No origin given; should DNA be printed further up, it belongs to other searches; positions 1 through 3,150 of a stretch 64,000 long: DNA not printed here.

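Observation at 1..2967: Fractured gp43 DNA polymerase: split intein at the YGDTD|S site with a free-standing endonuclease gene between the halves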

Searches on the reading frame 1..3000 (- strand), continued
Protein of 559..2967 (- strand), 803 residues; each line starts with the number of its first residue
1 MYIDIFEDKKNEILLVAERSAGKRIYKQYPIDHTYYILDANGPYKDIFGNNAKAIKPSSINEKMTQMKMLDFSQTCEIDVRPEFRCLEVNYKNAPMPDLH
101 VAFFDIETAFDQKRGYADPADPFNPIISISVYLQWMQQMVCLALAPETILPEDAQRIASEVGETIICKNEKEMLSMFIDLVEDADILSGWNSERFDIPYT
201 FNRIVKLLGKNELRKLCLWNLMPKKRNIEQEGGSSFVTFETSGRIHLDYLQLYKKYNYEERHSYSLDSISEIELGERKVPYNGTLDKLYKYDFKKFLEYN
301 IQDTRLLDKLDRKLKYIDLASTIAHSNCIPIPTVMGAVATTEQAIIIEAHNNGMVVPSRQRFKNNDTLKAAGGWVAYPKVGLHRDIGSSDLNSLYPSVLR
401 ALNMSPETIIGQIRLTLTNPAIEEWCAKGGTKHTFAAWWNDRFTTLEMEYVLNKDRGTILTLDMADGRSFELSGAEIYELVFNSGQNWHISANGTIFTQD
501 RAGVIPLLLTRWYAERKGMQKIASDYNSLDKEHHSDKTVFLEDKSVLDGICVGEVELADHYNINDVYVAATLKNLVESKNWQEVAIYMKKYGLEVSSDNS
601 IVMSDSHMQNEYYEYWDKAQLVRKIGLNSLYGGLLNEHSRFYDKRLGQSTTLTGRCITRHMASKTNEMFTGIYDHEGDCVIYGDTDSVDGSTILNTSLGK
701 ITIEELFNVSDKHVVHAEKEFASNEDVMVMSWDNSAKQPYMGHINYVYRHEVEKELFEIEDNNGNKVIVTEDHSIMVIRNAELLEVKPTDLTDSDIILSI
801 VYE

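Call 77: find_encoding_contigs(protein=P0009, flank=4000, max_places=2)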
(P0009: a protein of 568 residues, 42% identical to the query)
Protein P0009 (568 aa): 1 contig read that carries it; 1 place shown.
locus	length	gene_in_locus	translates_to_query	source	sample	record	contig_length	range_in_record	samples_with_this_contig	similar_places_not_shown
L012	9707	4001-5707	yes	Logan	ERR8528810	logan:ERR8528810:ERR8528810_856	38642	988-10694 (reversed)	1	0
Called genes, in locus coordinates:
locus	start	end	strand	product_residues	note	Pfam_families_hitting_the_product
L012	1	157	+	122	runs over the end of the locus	-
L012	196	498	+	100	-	-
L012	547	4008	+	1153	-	PF03104:DNA_pol_B_exo1 (weak), PF00136:DNA_pol_B, PF14890:Intein_splicing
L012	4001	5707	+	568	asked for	PF05265:DUF723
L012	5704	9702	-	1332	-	PF03382:DUF285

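Call 78: find_encoding_contigs(protein=P0017, flank=4000, max_places=2)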
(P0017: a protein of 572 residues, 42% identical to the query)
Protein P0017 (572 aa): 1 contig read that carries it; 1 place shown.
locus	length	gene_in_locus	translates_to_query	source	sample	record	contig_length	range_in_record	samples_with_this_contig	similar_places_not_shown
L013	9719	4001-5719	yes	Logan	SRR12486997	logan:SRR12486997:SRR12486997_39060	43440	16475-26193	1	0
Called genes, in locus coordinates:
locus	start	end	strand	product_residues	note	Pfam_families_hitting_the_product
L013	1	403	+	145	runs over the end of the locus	PF00210:Ferritin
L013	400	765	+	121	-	-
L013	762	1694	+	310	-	-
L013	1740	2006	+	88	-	-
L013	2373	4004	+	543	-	PF03104:DNA_pol_B_exo1, PF00136:DNA_pol_B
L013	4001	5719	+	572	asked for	PF05265:DUF723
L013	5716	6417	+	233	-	PF00136:DNA_pol_B, PF14890:Intein_splicing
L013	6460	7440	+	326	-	PF00136:DNA_pol_B (weak)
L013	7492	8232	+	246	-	-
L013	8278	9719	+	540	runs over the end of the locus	-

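Call 86: search_protein_families(library=pfam, alignment_id=A1, max_evalue=0.01)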
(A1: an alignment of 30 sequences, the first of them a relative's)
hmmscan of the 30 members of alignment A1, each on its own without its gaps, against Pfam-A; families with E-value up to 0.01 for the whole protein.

A. member 1, P0001 (560 aa): 2 families
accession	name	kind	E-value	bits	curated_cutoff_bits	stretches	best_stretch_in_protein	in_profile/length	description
PF05265.19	DUF723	-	1.8e-06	28.2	20.9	1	150-199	9-59/60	Protein of unknown function (DUF723)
PF23333.1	VWC2L_1st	-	0.0063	16.9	27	0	84-116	2-34/40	VWC2L-like, N-terminal domain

B. families by the number of members that match (of 30 scanned): 13 families
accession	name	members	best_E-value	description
PF05265.19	DUF723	26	7.2e-11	Protein of unknown function (DUF723)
PF14311.12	DUF4379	11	5e-10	Probable Treble clef zinc finger domain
PF18741.7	MTES_1575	11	2.4e-05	REase_MTES_1575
PF25680.1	Mom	7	1.4e-06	Mom protein family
PF23545.1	Zn_ribbon_HMPTM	5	8.5e-05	HMPTM N-terminal zinc ribbon domain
PF03852.21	Vsr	3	0.0019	DNA mismatch endonuclease Vsr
PF23783.1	Zn_ribbon_TiaS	2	0.0025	TiaS C-terminal zinc ribbon domain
PF14599.11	zinc_ribbon_6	2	0.0053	Zinc-ribbon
PF21817.3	CapR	1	0.00049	CapR homology domain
PF22145.1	GtfA_EBD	1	0.0013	GtfA extended beta-sheet domain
PF21598.3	PvuRts1I-like_N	1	0.0021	Restriction endonuclease PvuRts1 I-like, N-terminal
PF01155.25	HypA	1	0.003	Hydrogenase/urease nickel incorporation, metallochaperone, hypA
PF23333.1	VWC2L_1st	1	0.0063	VWC2L-like, N-terminal domain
